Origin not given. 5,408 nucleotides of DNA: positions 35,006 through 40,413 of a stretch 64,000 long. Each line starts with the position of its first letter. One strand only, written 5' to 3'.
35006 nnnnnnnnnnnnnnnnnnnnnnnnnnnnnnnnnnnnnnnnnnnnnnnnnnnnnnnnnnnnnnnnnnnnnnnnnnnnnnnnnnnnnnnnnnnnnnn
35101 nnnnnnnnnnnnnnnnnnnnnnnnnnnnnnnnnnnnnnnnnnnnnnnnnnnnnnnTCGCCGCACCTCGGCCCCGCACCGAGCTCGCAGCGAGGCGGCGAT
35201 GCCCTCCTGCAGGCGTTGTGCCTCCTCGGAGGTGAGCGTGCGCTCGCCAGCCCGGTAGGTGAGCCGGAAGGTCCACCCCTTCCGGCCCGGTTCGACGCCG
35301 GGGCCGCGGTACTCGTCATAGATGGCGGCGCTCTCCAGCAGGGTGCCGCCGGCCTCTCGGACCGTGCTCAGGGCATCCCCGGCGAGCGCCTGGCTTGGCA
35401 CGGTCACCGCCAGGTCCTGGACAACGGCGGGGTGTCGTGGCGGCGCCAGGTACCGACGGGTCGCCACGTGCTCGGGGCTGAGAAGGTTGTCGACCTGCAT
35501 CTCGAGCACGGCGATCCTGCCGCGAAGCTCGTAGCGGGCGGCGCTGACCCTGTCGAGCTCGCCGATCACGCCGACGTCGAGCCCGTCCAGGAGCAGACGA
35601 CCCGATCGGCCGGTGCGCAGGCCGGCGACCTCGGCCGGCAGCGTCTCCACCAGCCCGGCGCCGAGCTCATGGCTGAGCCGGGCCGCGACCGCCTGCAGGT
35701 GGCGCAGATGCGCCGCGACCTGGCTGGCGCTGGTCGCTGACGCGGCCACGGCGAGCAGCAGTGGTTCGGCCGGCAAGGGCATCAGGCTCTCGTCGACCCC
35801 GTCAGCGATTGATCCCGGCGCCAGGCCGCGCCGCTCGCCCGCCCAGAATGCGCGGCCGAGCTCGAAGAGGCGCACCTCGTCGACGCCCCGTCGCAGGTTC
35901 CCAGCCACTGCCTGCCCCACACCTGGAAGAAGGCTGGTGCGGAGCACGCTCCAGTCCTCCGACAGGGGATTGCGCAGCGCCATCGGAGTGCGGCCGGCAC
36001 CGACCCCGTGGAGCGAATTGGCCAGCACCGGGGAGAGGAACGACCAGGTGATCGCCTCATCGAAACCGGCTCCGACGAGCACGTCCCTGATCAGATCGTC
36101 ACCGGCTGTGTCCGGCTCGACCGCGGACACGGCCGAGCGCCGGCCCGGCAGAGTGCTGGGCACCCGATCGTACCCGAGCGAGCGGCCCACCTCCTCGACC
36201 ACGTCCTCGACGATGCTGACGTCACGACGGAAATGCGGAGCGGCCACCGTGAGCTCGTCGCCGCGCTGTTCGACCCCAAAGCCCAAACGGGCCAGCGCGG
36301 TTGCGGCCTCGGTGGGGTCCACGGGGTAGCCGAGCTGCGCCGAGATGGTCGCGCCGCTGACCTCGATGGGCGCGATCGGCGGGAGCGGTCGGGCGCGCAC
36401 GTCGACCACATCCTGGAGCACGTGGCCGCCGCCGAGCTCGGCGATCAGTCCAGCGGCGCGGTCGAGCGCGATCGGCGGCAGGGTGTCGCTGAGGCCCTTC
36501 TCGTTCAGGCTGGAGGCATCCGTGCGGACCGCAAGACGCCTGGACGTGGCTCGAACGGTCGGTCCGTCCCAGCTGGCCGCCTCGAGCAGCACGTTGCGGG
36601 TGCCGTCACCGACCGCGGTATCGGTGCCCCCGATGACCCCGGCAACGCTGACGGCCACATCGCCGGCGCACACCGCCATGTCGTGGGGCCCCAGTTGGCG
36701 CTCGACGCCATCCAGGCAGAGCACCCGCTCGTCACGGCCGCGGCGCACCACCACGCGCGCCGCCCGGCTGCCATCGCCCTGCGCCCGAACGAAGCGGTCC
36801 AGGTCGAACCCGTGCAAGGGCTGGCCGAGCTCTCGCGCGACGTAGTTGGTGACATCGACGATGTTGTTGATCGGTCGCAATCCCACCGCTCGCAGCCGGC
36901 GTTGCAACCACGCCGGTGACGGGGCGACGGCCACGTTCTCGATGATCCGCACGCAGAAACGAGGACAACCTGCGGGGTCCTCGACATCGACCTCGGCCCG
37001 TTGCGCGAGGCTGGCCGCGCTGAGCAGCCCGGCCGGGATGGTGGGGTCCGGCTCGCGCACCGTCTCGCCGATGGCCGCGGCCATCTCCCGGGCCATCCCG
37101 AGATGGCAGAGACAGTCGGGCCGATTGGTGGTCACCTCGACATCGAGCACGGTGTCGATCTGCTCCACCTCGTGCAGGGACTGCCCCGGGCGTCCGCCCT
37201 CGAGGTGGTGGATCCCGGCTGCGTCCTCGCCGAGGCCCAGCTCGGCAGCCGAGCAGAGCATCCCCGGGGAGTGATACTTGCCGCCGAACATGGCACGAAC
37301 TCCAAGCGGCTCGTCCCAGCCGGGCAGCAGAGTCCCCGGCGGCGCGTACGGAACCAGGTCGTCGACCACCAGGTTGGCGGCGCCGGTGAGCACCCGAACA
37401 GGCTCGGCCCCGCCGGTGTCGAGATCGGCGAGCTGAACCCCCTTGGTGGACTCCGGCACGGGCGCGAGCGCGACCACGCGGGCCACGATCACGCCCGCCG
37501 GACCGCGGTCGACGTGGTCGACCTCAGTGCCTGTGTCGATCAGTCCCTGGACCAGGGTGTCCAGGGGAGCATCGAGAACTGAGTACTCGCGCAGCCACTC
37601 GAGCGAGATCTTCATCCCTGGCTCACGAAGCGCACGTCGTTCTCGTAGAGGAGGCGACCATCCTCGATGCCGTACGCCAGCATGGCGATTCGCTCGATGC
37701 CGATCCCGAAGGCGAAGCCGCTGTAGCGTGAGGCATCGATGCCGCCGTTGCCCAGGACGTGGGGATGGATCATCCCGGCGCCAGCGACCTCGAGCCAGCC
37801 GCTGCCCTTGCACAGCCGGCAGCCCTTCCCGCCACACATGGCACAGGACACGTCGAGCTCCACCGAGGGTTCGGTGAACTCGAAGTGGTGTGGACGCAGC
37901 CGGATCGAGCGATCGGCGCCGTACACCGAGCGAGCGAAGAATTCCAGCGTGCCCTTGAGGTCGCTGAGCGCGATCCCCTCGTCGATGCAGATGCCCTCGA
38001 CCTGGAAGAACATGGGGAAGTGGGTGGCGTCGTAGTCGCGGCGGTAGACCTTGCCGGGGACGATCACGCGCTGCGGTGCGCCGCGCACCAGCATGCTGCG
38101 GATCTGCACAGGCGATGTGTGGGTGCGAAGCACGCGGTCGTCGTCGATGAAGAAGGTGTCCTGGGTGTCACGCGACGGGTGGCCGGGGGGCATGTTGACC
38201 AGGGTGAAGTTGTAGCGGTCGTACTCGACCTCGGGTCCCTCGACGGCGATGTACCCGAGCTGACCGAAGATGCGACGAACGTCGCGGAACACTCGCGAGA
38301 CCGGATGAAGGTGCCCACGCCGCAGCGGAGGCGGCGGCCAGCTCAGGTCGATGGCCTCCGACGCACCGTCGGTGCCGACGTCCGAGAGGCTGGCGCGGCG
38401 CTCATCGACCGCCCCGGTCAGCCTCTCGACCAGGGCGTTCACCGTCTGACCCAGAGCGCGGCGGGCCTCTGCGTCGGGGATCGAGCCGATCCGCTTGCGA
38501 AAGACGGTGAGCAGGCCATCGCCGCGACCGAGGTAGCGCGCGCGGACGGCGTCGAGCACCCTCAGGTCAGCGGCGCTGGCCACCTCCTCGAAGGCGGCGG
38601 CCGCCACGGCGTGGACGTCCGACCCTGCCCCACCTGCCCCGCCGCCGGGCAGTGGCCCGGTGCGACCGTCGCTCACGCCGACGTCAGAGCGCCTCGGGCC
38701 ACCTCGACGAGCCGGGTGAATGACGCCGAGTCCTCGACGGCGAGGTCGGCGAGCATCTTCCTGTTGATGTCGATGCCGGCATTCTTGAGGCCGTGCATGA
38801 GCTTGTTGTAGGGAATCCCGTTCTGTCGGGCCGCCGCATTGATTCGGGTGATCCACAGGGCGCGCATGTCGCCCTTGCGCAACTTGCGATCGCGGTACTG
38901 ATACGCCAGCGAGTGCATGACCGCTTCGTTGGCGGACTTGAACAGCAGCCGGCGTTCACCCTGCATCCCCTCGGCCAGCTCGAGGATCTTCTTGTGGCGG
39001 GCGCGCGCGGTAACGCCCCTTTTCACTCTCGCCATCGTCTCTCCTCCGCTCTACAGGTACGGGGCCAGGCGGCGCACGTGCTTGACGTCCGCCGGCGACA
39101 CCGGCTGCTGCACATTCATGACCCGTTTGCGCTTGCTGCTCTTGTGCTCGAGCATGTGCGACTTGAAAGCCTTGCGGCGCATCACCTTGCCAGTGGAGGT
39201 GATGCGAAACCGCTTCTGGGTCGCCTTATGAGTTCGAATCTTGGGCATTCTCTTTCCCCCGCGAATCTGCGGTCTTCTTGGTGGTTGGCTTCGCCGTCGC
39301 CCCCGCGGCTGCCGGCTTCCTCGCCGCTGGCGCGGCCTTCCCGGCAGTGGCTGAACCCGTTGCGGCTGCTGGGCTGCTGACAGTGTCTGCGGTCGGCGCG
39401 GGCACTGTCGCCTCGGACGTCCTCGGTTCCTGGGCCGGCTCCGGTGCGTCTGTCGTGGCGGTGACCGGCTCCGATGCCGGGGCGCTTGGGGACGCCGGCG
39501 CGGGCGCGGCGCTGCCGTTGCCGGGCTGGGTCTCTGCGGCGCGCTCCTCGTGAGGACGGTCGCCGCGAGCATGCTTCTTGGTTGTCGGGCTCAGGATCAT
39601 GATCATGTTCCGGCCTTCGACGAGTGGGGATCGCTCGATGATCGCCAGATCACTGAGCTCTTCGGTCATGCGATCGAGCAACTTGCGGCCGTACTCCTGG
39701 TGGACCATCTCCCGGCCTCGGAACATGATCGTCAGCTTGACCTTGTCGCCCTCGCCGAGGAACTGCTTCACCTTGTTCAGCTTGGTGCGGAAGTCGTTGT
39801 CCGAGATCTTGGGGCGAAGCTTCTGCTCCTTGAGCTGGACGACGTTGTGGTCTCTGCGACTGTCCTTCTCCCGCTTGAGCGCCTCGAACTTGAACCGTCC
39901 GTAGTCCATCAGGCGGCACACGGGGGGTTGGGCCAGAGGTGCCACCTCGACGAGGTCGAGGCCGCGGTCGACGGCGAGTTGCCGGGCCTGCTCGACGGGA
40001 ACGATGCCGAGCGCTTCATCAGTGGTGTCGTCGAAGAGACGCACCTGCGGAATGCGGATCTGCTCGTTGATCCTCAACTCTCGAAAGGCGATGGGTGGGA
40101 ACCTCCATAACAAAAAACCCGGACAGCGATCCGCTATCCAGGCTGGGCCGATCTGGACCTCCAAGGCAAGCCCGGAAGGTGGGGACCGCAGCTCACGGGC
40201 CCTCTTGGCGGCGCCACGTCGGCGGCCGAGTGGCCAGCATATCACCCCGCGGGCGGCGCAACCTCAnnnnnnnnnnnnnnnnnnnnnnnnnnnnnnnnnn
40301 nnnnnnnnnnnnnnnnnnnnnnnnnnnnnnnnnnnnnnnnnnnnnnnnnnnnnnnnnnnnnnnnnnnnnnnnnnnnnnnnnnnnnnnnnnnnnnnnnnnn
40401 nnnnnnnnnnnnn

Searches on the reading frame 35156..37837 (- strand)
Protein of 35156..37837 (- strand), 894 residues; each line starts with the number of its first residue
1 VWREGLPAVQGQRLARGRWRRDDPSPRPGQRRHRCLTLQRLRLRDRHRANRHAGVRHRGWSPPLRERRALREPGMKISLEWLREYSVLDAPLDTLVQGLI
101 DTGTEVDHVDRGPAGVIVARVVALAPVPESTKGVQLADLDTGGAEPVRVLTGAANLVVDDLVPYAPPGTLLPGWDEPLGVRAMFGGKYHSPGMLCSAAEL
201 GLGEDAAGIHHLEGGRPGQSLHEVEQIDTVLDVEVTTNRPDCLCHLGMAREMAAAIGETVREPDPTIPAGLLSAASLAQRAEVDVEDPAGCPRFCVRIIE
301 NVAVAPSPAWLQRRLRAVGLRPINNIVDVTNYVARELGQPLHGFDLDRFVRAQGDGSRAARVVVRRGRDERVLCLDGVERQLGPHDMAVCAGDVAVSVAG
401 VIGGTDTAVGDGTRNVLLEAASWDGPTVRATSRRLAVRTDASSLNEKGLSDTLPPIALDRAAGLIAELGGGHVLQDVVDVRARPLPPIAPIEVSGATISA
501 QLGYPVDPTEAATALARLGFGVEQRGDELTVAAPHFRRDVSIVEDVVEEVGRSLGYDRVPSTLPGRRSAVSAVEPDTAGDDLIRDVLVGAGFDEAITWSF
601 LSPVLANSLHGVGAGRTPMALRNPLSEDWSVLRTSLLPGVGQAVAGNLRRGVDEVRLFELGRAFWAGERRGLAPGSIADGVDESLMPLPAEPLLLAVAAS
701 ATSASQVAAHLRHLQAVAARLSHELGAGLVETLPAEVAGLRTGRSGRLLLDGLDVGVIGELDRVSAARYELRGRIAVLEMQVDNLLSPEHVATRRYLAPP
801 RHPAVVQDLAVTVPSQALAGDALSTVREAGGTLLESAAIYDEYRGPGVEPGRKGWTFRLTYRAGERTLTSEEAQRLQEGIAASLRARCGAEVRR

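Call 11: search_protein_families(library=pfam, max_evalue=0.00001, proteins=[window:35156-37837:-])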
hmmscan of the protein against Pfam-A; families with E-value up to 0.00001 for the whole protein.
window:35156-37837:- (894 aa): 4 families
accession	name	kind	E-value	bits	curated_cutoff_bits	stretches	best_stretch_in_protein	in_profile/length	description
PF03483.22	B3_4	-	5.4e-53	179.6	29.3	1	291-470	2-174/174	B3/4 domain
PF17759.6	tRNA_synthFbeta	-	5e-38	131.2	22.4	1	560-781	2-213/214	Phenylalanyl tRNA synthetase beta chain CLM domain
PF03147.19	FDX-ACB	-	2.3e-20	73.2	31.1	1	800-893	1-94/94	Ferredoxin-fold anticodon binding domain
PF03484.21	B5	-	1.4e-14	54.5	28.6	1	491-556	1-67/67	tRNA synthetase B5 domain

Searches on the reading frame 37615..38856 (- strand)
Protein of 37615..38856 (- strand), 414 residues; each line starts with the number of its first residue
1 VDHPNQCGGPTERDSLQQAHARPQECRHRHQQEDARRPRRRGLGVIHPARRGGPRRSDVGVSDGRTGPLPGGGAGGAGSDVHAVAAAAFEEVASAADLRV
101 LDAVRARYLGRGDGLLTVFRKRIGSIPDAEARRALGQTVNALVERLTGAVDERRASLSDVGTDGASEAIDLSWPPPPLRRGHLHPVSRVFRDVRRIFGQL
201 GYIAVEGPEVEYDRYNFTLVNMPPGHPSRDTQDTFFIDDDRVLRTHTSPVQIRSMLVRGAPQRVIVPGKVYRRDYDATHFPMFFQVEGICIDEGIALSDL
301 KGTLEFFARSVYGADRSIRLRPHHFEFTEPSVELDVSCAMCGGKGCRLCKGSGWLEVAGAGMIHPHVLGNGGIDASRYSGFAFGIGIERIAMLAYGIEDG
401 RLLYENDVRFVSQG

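Call 11: search_protein_families(library=pfam, max_evalue=0.00001, proteins=[window:37615-38856:-])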
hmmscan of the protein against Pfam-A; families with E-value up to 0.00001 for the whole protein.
window:37615-38856:- (414 aa): 2 families
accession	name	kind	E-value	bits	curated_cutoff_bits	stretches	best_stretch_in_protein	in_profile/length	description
PF01409.25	tRNA-synt_2d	-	2.6e-87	292.8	19.8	1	169-413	2-245/246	tRNA synthetases class II core domain (F)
PF02912.23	Phe_tRNA-synt_N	-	1.5e-09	38.1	22.3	1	97-158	2-61/69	Aminoacyl tRNA synthetase class II, N-terminal domain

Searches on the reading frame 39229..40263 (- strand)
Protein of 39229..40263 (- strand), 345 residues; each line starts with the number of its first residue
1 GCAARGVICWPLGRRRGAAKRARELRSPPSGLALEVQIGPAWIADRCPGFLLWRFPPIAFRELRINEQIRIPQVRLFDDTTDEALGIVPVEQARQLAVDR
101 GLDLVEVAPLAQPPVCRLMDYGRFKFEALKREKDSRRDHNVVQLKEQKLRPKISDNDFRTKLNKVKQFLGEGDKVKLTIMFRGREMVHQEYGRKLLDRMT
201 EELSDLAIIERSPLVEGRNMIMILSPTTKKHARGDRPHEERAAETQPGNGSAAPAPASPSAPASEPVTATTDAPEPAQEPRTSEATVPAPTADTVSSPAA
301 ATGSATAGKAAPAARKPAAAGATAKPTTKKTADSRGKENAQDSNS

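Call 75: search_protein_families(library=pfam, max_evalue=0.00001, proteins=[window:39229-40263:-])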
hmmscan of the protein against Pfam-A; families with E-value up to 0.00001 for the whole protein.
window:39229-40263:- (345 aa): 2 families
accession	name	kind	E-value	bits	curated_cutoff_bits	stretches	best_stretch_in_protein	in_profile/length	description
PF00707.27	IF3_C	-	7.9e-34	115.9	34.8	1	142-226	1-85/86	Translation initiation factor IF-3, C-terminal domain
PF05198.21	IF3_N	-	1.9e-25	89.3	26.9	1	65-134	1-69/70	Translation initiation factor IF-3, N-terminal domain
